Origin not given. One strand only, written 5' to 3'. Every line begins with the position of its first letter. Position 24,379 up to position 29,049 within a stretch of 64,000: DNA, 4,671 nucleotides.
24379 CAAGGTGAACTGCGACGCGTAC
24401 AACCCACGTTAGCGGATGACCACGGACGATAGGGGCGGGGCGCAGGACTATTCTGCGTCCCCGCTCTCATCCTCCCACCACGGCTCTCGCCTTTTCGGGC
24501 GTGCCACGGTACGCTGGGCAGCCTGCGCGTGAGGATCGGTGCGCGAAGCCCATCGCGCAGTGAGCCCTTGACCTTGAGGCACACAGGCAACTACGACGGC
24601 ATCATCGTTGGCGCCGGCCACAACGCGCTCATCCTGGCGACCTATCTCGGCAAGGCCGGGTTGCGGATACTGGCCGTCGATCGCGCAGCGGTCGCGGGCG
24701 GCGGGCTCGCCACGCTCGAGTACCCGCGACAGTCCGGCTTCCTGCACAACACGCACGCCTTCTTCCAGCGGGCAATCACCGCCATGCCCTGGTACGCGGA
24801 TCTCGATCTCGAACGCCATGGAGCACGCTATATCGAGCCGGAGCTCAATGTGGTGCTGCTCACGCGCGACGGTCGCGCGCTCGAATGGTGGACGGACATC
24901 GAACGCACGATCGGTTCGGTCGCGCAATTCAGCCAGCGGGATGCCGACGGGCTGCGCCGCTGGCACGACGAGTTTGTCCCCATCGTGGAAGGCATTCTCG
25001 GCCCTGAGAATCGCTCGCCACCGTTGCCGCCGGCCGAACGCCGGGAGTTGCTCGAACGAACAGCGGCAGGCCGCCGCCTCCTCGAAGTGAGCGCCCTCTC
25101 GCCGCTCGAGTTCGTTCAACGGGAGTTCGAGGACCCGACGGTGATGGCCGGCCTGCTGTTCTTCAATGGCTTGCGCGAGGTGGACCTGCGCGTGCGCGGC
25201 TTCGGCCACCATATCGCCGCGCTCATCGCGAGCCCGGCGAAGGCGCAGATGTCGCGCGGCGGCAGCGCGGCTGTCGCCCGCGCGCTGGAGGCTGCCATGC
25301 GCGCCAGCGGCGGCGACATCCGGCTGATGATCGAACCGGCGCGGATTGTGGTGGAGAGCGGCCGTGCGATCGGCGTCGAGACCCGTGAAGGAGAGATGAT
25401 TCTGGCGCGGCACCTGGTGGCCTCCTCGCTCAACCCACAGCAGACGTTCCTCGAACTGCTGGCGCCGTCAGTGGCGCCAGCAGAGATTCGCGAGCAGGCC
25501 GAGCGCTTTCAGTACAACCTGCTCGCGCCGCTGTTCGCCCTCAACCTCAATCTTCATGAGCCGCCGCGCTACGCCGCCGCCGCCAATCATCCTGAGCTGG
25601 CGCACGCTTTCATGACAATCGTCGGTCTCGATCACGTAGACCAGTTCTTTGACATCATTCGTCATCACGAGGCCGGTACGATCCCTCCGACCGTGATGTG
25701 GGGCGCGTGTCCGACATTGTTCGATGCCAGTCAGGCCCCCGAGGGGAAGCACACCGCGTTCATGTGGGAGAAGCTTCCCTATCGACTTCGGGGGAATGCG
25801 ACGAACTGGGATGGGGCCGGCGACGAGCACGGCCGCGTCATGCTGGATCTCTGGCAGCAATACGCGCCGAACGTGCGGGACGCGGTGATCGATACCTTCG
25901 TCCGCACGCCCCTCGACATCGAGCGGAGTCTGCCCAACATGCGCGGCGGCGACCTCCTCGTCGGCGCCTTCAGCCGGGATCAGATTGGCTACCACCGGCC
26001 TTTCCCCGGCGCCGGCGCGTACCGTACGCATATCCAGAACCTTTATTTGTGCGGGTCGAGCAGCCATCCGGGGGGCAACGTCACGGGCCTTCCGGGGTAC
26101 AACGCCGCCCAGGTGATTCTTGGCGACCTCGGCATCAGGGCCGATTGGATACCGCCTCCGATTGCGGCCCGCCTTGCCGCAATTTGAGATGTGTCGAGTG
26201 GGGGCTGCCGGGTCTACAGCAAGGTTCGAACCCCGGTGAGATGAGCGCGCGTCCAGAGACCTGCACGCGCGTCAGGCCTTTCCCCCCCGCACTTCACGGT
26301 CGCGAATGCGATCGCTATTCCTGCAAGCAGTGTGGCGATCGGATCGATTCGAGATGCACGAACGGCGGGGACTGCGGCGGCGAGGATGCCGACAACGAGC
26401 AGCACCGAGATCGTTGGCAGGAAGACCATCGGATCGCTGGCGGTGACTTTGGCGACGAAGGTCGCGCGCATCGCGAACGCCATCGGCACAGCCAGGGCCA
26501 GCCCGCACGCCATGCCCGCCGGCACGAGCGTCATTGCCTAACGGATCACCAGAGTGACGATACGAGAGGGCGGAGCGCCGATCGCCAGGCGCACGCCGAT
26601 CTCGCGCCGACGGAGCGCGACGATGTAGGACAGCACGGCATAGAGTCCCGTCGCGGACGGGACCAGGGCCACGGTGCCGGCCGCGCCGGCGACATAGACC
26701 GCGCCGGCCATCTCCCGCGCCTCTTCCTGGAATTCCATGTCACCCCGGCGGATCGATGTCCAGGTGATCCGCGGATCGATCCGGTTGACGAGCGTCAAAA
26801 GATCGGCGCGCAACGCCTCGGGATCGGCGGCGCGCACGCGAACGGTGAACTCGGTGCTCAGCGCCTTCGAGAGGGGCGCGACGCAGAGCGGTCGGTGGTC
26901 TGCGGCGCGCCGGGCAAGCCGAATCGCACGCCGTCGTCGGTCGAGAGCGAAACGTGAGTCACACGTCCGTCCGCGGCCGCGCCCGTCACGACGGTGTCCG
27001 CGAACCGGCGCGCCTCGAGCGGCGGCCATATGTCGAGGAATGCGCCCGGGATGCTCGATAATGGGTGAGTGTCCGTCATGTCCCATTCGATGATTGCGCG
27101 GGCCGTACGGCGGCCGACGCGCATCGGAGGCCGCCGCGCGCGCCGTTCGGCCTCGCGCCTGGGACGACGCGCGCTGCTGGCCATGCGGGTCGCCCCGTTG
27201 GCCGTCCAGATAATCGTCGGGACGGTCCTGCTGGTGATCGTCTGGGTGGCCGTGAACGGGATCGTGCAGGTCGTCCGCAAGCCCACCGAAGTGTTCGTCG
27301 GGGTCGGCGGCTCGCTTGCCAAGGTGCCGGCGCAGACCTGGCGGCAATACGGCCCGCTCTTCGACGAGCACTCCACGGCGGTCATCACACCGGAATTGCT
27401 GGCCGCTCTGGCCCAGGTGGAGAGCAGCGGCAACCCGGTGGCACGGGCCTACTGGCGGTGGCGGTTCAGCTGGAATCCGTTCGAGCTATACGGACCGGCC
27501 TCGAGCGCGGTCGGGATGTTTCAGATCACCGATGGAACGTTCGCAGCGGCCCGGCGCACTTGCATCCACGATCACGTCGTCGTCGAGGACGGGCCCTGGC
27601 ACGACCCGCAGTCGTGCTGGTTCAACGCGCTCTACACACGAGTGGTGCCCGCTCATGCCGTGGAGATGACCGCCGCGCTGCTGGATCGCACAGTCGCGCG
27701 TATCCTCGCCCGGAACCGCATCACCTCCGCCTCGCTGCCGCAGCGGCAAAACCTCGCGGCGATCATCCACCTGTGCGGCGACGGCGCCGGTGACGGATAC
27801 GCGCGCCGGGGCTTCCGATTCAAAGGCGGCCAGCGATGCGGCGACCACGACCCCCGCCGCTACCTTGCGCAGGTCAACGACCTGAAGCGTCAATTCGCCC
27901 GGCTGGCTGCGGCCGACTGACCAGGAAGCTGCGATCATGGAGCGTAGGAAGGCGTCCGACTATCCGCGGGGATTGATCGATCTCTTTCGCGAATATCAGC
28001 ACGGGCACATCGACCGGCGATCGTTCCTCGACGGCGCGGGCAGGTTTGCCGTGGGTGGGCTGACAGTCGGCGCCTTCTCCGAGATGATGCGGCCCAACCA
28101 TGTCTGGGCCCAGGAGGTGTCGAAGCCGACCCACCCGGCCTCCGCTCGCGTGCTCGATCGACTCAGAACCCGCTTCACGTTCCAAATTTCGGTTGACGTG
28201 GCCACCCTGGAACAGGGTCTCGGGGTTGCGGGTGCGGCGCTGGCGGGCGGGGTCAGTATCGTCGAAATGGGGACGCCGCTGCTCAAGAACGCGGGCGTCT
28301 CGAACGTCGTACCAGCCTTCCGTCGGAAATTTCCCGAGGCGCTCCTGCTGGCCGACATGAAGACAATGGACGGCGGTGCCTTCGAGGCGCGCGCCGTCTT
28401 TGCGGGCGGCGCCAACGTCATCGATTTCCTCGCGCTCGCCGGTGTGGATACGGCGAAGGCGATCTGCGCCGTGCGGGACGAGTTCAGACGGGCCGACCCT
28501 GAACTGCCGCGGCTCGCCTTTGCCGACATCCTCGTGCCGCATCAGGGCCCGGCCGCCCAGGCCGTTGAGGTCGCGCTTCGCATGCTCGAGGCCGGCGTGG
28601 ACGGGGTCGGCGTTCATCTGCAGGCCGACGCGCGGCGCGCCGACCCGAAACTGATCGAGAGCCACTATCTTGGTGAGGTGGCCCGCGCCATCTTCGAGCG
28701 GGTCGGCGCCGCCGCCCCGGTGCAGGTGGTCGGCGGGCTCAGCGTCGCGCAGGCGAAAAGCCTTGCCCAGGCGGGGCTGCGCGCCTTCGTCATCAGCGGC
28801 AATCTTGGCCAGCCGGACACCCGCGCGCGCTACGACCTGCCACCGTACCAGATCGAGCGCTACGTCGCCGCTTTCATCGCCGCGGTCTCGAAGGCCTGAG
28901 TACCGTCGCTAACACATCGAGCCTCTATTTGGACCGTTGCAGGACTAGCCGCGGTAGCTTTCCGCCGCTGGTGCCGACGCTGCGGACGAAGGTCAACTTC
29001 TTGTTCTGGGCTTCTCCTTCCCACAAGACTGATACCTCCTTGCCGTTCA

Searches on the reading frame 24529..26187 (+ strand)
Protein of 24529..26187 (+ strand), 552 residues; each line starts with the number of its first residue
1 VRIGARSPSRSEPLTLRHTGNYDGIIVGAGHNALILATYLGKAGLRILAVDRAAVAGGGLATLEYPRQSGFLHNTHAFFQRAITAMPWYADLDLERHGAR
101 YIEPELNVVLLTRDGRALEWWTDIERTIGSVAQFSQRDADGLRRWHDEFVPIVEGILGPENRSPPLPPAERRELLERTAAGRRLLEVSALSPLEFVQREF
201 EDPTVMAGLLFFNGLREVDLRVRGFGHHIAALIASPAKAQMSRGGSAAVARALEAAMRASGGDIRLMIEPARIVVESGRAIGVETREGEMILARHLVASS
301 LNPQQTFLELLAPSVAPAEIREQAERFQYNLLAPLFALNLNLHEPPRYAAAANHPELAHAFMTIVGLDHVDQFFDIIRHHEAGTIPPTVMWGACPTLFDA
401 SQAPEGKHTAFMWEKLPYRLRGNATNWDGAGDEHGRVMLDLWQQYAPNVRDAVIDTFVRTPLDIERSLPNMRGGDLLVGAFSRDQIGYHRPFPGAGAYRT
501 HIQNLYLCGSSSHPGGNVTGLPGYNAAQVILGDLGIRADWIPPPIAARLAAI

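Call 28: search_protein_families(library=pfam, proteins=[window:24529-26187:+], max_evalue=0.001)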
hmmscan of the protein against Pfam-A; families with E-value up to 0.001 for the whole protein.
window:24529-26187:+ (552 aa): 1 family
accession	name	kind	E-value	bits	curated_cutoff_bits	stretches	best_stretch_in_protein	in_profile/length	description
PF13450.12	NAD_binding_8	-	4.7e-06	27.2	21.9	1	26-80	1-54/68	NAD(P)-binding Rossmann-like domain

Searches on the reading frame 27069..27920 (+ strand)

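Call 28: search_protein_families(library=pfam, proteins=[window:27069-27920:+], max_evalue=0.001)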
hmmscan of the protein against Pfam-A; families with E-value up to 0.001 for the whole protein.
window:27069-27920:+ (283 aa): 1 family
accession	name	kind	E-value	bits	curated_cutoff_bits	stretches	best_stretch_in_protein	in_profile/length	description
PF01464.25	SLT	-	5.8e-06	26.3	21.3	1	105-166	11-56/117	Transglycosylase SLT domain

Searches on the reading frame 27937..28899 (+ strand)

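Call 28: search_protein_families(library=pfam, proteins=[window:27937-28899:+], max_evalue=0.001)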
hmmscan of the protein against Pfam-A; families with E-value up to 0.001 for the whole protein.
window:27937-28899:+ (320 aa): 2 families
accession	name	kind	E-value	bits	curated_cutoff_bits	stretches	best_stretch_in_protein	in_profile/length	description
PF00215.30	OMPdecase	-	2.5e-13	50.9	27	1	82-207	3-121/221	Orotidine 5'-phosphate decarboxylase / HUMPS family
PF23678.1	YqhI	-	4.4e-11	42.4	27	1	1-35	1-35/36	YqhI-like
